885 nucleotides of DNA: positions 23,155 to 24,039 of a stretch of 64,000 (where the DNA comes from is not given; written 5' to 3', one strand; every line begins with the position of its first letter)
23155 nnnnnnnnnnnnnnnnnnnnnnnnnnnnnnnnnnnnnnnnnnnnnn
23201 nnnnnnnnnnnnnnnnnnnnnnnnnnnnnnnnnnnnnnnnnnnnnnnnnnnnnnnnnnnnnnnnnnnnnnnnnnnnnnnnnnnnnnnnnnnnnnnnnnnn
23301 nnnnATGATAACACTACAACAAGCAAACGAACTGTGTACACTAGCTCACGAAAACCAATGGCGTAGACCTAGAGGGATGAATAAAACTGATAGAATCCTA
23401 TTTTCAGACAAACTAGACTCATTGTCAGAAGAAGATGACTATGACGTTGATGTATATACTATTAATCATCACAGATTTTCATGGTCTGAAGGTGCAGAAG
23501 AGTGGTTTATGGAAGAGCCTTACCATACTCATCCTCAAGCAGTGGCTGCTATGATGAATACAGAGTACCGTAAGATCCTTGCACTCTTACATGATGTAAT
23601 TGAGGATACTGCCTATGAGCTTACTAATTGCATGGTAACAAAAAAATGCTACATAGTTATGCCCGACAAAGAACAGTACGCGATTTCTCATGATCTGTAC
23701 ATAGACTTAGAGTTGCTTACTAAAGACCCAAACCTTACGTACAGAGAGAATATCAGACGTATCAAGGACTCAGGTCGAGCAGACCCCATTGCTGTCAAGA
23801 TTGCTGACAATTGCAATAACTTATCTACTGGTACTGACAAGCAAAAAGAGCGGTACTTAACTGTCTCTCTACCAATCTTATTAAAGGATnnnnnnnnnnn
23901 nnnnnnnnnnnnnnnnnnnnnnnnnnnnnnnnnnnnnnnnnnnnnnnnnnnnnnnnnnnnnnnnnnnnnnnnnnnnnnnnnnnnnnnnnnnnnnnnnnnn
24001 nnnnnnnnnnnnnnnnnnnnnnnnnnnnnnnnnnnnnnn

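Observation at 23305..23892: Phage-encoded SpoT/Mesh1-like HD-domain (p)ppGpp hydrolase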

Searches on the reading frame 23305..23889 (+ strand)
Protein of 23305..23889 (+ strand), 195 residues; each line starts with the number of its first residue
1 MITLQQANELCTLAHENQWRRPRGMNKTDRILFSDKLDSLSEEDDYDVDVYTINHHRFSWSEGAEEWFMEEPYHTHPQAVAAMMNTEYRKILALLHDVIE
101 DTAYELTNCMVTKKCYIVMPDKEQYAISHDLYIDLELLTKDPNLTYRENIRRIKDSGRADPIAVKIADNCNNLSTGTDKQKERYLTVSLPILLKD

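Call 3: search_protein_families(library=pfam, proteins=[window:23305-23889:+], max_evalue=1)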
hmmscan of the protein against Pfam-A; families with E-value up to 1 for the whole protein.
window:23305-23889:+ (195 aa): 1 family
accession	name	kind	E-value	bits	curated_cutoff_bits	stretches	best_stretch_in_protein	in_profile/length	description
PF15882.10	DUF4735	-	0.071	13.1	31.2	1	16-134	28-146/283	Domain of unknown function (DUF4735)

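Call 4: search_protein_families(library=phrogs, proteins=[window:23305-23889:+], max_evalue=0.01)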
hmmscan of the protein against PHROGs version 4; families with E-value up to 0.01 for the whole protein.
window:23305-23889:+ (195 aa): 1 family
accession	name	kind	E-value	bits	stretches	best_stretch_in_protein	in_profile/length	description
phrog_990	-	other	5.8e-14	53.1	1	71-185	175-285/374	metal-dependent phosphohydrolase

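Call 5: search_solved_structures(query=window:23305-23889:+, max_evalue=10, show_alignments=3)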
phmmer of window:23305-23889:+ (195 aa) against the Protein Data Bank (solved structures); distinct sequences matched with E-value up to 10: 9.
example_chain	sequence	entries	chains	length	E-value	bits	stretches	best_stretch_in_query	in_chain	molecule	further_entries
5xnx_A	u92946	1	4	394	0.02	17.7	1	71-107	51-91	Bifunctional (p)ppGpp synthase/hydrolase RelA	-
7qps_A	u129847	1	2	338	0.028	17.2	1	71-107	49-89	ACT domain protein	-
8fr8_I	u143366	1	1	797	0.065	16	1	71-107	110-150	GTP pyrophosphokinase RelA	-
7smg_A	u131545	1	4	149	0.067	16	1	72-104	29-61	(p)ppApp hydrolase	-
7qpr_A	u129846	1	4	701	0.12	15.2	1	71-107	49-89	ACT domain protein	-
9s6k_B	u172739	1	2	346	0.26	14.1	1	65-107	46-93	GTP pyrophosphokinase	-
4yf1_A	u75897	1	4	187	0.27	14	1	68-107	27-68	Lmo0812 protein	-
7oiw_A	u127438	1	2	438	0.52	13.1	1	69-108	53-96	GTP pyrophosphokinase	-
6zdy_A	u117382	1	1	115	0.75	12.6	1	54-120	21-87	Protein S100-A9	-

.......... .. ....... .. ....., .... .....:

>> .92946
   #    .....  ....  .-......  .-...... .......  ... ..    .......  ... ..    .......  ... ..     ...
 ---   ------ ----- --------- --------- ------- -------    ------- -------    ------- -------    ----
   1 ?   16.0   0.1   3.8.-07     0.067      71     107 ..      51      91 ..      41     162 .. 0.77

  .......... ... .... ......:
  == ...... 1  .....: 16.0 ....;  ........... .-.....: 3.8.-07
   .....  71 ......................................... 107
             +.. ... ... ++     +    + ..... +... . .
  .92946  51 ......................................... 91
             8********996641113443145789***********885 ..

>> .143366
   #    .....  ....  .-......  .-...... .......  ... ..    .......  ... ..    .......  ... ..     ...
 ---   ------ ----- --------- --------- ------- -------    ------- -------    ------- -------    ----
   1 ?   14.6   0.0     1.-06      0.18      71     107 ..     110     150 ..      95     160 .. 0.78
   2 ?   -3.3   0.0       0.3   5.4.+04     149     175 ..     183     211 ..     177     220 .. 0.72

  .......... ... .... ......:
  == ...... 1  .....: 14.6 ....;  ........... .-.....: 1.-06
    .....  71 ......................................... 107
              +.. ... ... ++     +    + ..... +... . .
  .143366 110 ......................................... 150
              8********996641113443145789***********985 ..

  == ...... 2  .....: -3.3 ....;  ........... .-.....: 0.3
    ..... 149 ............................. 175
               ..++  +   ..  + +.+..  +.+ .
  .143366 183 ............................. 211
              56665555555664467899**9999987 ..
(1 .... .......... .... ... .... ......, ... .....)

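Call 7: find_homologous_proteins(query=window:23305-23889:+, max_evalue=0.001)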
Query window:23305-23889:+ (195 aa): 15 proteins with E <= 0.001 among 59 candidates.
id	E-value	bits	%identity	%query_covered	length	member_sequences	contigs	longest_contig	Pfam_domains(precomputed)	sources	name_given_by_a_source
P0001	1.0e-128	444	100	100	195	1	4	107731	-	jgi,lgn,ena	-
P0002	7.8e-69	249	62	99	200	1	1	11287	-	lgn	-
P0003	4.1e-59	217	81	64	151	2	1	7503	-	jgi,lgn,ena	-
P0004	1.6e-56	209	56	99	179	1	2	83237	-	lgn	-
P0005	4.1e-56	208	76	64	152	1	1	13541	-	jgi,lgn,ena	-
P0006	1.5e-54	202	55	100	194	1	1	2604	-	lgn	-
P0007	1.6e-54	202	52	100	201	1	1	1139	-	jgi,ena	-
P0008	6.5e-53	197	72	66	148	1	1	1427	-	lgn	-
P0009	1.6e-47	180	72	63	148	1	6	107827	-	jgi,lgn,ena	-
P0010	3.3e-45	172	52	99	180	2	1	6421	-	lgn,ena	-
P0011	3.6e-44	169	49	98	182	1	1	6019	-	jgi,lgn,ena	-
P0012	7.4e-44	168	67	64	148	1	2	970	-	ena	-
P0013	1.1e-43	167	48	99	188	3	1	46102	-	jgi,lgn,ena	-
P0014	1.2e-41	160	49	97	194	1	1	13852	-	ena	-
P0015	4.4e-41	159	51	98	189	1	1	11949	-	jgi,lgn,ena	-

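Call 8: search_protein_families(library=ncbifam, proteins=[window:23305-23889:+], max_evalue=1)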
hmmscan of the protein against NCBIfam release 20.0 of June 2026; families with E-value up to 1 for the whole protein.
window:23305-23889:+ (195 aa): 2 families
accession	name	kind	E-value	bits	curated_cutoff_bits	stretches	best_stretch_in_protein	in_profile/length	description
TIGR00691.1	spoT_relA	subfamily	2.2e-05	23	499.2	1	71-108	18-59/687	RelA/SpoT family protein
NF008303.0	PRK11092.1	equivalog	0.00058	18.2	947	1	70-104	42-80/702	bifunctional GTP diphosphokinase/guanosine-3',5'-bis pyrophosphate 3'-pyrophosphohydrolase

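Call 11: search_solved_structures(query=A1, max_evalue=1, show_alignments=4)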
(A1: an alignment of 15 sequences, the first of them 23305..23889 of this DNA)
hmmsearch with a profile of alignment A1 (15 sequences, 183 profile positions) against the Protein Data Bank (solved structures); distinct sequences matched with E-value up to 1: 21.
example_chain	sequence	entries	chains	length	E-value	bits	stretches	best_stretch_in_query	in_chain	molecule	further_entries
7oiw_A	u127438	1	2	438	4e-07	33.3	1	34-176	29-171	GTP pyrophosphokinase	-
7smg_A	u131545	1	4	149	1.2e-06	31.7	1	60-94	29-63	(p)ppApp hydrolase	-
7qps_A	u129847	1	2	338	1.4e-06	31.5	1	58-163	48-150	ACT domain protein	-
7qpr_A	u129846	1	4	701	7.5e-06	29.1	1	58-103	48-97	ACT domain protein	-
1vj7_A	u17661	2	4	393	9.2e-06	28.8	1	47-173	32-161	Bifunctional RELA/SPOT | Bifunctional (p)ppGpp synthase/hydrolase RelA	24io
5xnx_A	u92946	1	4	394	2.2e-05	27.6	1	57-98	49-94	Bifunctional (p)ppGpp synthase/hydrolase RelA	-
8acu_A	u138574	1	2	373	6.9e-05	26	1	45-171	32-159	GTP pyrophosphokinase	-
4yf1_A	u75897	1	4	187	8.3e-05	25.7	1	59-93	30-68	Lmo0812 protein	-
8fr8_I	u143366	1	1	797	0.00013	25.1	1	56-97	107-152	GTP pyrophosphokinase RelA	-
6yxa_A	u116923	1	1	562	0.00021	24.4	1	46-171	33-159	GTP pyrophosphokinase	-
6s2t_A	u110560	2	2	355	0.00024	24.2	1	59-165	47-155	(P)ppGpp synthetase I, SpoT/RelA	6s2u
7ohg_A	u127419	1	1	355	0.00024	24.2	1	59-165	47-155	Guanosine-3',5'-bis(Diphosphate) 3'-pyrophosphohydrolase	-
6s2v_A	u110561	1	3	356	0.00025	24.2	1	59-165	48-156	(P)ppGpp synthetase I, SpoT/RelA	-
3nqw_A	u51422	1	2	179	0.00047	23.3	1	57-95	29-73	CG11900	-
9s6k_B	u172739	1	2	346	0.0013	21.9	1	47-98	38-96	GTP pyrophosphokinase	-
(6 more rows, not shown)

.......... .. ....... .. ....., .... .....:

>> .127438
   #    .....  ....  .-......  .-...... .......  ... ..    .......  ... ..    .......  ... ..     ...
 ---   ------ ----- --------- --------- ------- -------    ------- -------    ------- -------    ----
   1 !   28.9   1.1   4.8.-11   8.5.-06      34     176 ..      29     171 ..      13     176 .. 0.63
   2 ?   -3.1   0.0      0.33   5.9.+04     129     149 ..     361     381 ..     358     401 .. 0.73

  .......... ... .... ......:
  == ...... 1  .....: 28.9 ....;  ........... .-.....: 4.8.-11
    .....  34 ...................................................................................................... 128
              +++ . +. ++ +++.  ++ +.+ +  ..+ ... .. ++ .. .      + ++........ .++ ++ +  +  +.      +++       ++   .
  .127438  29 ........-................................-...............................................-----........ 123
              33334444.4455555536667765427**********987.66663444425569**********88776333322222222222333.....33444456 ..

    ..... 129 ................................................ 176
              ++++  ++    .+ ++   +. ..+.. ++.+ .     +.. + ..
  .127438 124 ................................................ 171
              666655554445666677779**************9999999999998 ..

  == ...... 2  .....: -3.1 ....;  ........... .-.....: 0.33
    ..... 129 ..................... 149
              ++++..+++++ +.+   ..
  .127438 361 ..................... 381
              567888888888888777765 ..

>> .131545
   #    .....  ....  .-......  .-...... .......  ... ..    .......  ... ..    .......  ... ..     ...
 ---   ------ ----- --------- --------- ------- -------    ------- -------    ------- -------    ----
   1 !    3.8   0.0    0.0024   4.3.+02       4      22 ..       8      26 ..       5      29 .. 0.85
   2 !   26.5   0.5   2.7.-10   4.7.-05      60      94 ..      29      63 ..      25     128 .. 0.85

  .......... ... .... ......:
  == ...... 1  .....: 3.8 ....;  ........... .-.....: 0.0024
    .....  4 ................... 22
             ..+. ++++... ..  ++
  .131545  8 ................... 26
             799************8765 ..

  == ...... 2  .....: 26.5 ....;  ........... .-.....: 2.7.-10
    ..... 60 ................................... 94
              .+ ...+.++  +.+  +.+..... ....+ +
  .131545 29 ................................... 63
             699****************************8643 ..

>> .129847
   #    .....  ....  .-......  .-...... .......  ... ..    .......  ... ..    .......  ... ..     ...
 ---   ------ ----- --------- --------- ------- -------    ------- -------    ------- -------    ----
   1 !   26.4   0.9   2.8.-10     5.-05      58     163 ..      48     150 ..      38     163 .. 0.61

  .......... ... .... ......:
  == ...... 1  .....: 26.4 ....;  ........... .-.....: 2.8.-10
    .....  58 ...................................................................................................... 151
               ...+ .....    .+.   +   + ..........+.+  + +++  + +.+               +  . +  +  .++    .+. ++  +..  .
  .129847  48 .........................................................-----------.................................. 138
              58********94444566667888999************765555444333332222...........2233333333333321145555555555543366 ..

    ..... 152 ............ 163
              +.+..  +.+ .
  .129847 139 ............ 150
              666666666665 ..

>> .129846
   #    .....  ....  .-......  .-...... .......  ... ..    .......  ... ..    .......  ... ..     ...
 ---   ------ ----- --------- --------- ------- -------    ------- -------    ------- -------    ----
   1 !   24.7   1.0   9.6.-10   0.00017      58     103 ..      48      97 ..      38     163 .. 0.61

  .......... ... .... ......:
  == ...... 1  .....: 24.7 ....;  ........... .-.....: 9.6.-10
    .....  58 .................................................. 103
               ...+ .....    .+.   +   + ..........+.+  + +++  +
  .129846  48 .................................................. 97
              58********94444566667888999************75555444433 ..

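Call 19: predict_structure(alignment_id=A1)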
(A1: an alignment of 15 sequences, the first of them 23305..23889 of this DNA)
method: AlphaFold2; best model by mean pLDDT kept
length: 195 residues; sequences in the alignment: 15
mean_pLDDT: 91.8   pTM: 0.85
mean pLDDT of the five models: 91.8, 91.2, 91.2, 90.7, 90.5
residues with pLDDT >= 90: 134; 70-90: 57; 50-70: 4; < 50: 0
segments of 3 or more residues with pLDDT < 50: none
pLDDT, mean of each block of 10 residues (from residue 1): 96 94 87 83 73 89 88 96 98 97 93 91 92 96 96 97 97 89 96 86
secondary structure, 60 per line:
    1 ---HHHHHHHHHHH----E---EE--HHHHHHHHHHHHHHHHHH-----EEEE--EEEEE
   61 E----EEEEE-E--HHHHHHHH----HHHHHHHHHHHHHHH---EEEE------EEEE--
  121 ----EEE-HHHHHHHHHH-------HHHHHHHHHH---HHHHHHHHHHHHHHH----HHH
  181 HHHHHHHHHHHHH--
elements in order: H4-14 H27-44 E50-53 E56-61 E66-70 H75-82 H87-101 E105-108 E115-118 E125-127 H129-138 H146-155 H159-173 H178-193

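Call 23: fold_search(model_id=the predicted structure, library=pdb)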
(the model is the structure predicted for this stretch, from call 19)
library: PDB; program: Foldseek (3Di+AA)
matches with E <= 10: 284; with E <= 0.001: 4
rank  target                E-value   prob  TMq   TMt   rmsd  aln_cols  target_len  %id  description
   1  7smg_D                4.6e-05  1.00  0.50  0.68   5.2       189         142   18  Crystal structure of a (p)ppApp hydrolase from Bacteroides caccae (released 2022-11-09)
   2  7smg_C                9.4e-05  1.00  0.50  0.67   5.2       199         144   18  Crystal structure of a (p)ppApp hydrolase from Bacteroides caccae (released 2022-11-09)
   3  7smg_A                1.1e-04  1.00  0.51  0.69   5.0       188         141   18  Crystal structure of a (p)ppApp hydrolase from Bacteroides caccae (released 2022-11-09)
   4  7smg_B                5.2e-04  1.00  0.49  0.65   5.2       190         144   17  Crystal structure of a (p)ppApp hydrolase from Bacteroides caccae (released 2022-11-09)
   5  3nqw_A                1.1e-03  1.00  0.52  0.57   4.5       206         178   16  A metazoan ortholog of SpoT hydrolyzes ppGpp and plays a role in starvation responses (released 2010-09-08)
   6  5vxa_A                5.2e-03  1.00  0.51  0.56   4.5       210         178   16  Structure of the human Mesh1-NADPH complex (released 2018-05-23)
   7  7qod_A                5.2e-03  1.00  0.41  0.41   7.2       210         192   15  Native structure of a small alarmone hydrolase (RelH) from Corynebacterium glutamicum (released 2022-07-13)
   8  7qod_B                5.9e-03  1.00  0.40  0.43   7.2       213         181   14  Native structure of a small alarmone hydrolase (RelH) from Corynebacterium glutamicum (released 2022-07-13)
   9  9chy_A                8.6e-03  1.00  0.49  0.53   4.5       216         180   15  Crystal structure of the human MESH1 (D66K)-PAPS complex (released 2025-12-10)
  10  9chy_B                8.6e-03  1.00  0.50  0.54   4.4       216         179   16  Crystal structure of the human MESH1 (D66K)-PAPS complex (released 2025-12-10)
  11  3nr1_A                1.1e-02  1.00  0.51  0.55   4.9       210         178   15  A metazoan ortholog of SpoT hydrolyzes ppGpp and plays a role in starvation responses (released 2010-09-08)
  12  7qoc_A                1.7e-02  1.00  0.44  0.44   5.7       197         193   14  Se-Met derivative structure of a small alarmone hydrolase (RelH) from Corynebacterium glutamicum (released 2022-07-13)
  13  7p1y_AAA              2.1e-02  1.00  0.45  0.50   5.6       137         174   21  A small alarmone hydrolase TdActApo2 mutant - T78N (released 2022-07-13)
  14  7qoc_B                2.1e-02  1.00  0.45  0.46   5.5       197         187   15  Se-Met derivative structure of a small alarmone hydrolase (RelH) from Corynebacterium glutamicum (released 2022-07-13)
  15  7p1y_DDD              3.1e-02  1.00  0.44  0.49   5.7       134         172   22  A small alarmone hydrolase TdActApo2 mutant - T78N (released 2022-07-13)
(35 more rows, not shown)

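Call 24: fold_search(model_id=the predicted structure, library=viral)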
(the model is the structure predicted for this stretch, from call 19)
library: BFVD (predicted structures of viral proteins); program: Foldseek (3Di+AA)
matches with E <= 10: 618; with E <= 0.001: 6
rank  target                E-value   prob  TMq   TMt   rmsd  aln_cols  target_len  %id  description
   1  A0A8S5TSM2            1.2e-05  1.00  0.51  0.33   4.6       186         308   20  (P)ppGpp synthetase, RelA/SpoT family [Podoviridae sp. ctARy1]
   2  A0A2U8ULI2            5.6e-05  1.00  0.46  0.30   5.5       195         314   21  (no name in the UniProt tables at hand)
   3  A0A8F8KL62            2.6e-04  1.00  0.47  0.46   5.6       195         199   16  (P)ppGpp synthetase/hydrolase [Clandestinovirus]
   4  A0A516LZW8            3.7e-04  1.00  0.50  0.57   6.0       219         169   20  (no name in the UniProt tables at hand)
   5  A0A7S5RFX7            4.8e-04  1.00  0.53  0.32   5.5       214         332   17  (no name in the UniProt tables at hand)
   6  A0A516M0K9            6.7e-04  1.00  0.45  0.48  12.2       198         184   19  (no name in the UniProt tables at hand)
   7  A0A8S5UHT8            1.6e-03  1.00  0.40  0.48  13.5       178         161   19  Guanosine polyphosphate pyrophosphohydrolases/synthetase [Myoviridae sp. ctu2j3]
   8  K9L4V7                2.4e-03  1.00  0.50  0.25   4.7       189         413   16  Uncharacterized protein [Pectobacterium phage phiTE]
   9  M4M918                5.4e-03  1.00  0.48  0.64   5.5       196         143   13  (no name in the UniProt tables at hand)
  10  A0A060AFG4            6.8e-03  1.00  0.46  0.61   3.9       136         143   25  Uncharacterized protein [Listeria phage List-36]
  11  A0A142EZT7            8.0e-03  1.00  0.46  0.45   5.8       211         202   16  (no name in the UniProt tables at hand)
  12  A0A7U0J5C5            8.0e-03  1.00  0.46  0.39   7.7       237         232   16  Guanosine-3',5'-bis(Diphosphate) 3'-pyrophosphohydrolase / GTP pyrophosphokinase, (P)ppGpp synthetase II [Klebsiella phage vB_KpM_FBKp24]
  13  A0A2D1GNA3            8.0e-03  0.99  0.41  0.23  10.7       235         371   16  (no name in the UniProt tables at hand)
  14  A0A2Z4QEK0            1.1e-02  1.00  0.45  0.39   5.0       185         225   14  HD/PDEase domain-containing protein [Erwinia phage vB_EamM_Alexandra]
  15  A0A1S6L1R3            1.2e-02  1.00  0.46  0.34   7.5       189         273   17  (no name in the UniProt tables at hand)
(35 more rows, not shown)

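Call 25: search_dna_similar(query=window:23305-23889:+, collection=phages, mode=protein, max_evalue=0.001, max_rows=40)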
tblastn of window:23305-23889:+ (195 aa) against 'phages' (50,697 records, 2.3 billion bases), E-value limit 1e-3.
Records with a match: 20; places in all: 20; records where one place covers at least 80% of the query: 0.
Best place of each record, by identity: <60% 20.
By first word of the organism name: Streptococcus 20.
By host as written in the record: Streptococcus pneumoniae isolate K13-810 2; Streptococcus pneumoniae 08B03577 2; Streptococcus pneumoniae 09B07772 2; Streptococcus pneumoniae, strain V22 1; Streptococcus pneumoniae, strain 34117 1; Streptococcus pneumoniae USA22 1; Streptococcus pneumoniae 24F/2 1; Streptococcus pneumoniae, strain 04-0922 1; and 9 more.
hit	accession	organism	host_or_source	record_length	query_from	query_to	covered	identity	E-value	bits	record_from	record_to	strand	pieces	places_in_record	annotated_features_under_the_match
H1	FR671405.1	Streptococcus phage V22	Streptococcus pneumoniae, strain V22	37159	73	168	49%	33.3%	2e-4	47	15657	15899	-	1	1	scaffold 3 | Metal dependent phosphohydrolase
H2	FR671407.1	Streptococcus phage 34117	Streptococcus pneumoniae, strain 34117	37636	73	168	49%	33.3%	2e-4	47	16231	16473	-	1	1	scaffold 2 | Metal dependent phosphohydrolase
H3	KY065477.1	Streptococcus phage IPP37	Streptococcus pneumoniae USA22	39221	73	168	49%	33.3%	2e-4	47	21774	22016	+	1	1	metal dependent phosphohydrolase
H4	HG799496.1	Streptococcus phage K13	Streptococcus pneumoniae isolate K13-810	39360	73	168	49%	33.3%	2e-4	47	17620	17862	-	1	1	phage protein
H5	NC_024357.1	Streptococcus phage K13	Streptococcus pneumoniae isolate K13-810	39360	73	168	49%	33.3%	2e-4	47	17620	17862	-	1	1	metal-dependent phosphohydrolase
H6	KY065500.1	Streptococcus phage IPP64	Streptococcus pneumoniae 24F/2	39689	73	168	49%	33.3%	2e-4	47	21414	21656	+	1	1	metal dependent phosphohydrolase, HD region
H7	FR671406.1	Streptococcus phage 040922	Streptococcus pneumoniae, strain 04-0922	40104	73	168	49%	33.3%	2e-4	47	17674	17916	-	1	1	Metal dependent phosphohydrolase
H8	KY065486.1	Streptococcus phage IPP46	Streptococcus pneumoniae 670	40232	73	168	49%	33.3%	2e-4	47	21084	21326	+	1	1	metal dependent phosphohydrolase, HD region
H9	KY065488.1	Streptococcus phage IPP50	Streptococcus pneumoniae 12F/3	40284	73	168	49%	33.3%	2e-4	47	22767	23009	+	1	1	metal dependent phosphohydrolase, HD region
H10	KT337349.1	Streptococcus phage phiARI0399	Streptococcus pneumoniae 08B09226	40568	73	168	49%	33.3%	2e-4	47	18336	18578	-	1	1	metal dependent phosphohydrolase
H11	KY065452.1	Streptococcus phage IPP10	Streptococcus pneumoniae 17F/1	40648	73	168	49%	33.3%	2e-4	47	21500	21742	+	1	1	metal dependent phosphohydrolase, HD region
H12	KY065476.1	Streptococcus phage IPP36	Streptococcus pneumoniae 22F/2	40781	73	168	49%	33.3%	2e-4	47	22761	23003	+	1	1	metal dependent phosphohydrolase, HD region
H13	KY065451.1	Streptococcus phage IPP9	Streptococcus pneumoniae Finland6B-12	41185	73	168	49%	33.3%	2e-4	47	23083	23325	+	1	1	metal dependent phosphohydrolase, HD region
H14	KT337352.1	Streptococcus phage phiARI0460-1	Streptococcus pneumoniae 08B03577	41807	73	168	49%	33.3%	2e-4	47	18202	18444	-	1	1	metal dependent phosphohydrolase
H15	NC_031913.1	Streptococcus phage phiARI0460-1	Streptococcus pneumoniae 08B03577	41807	73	168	49%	33.3%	2e-4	47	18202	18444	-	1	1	metal-dependent phosphohydrolase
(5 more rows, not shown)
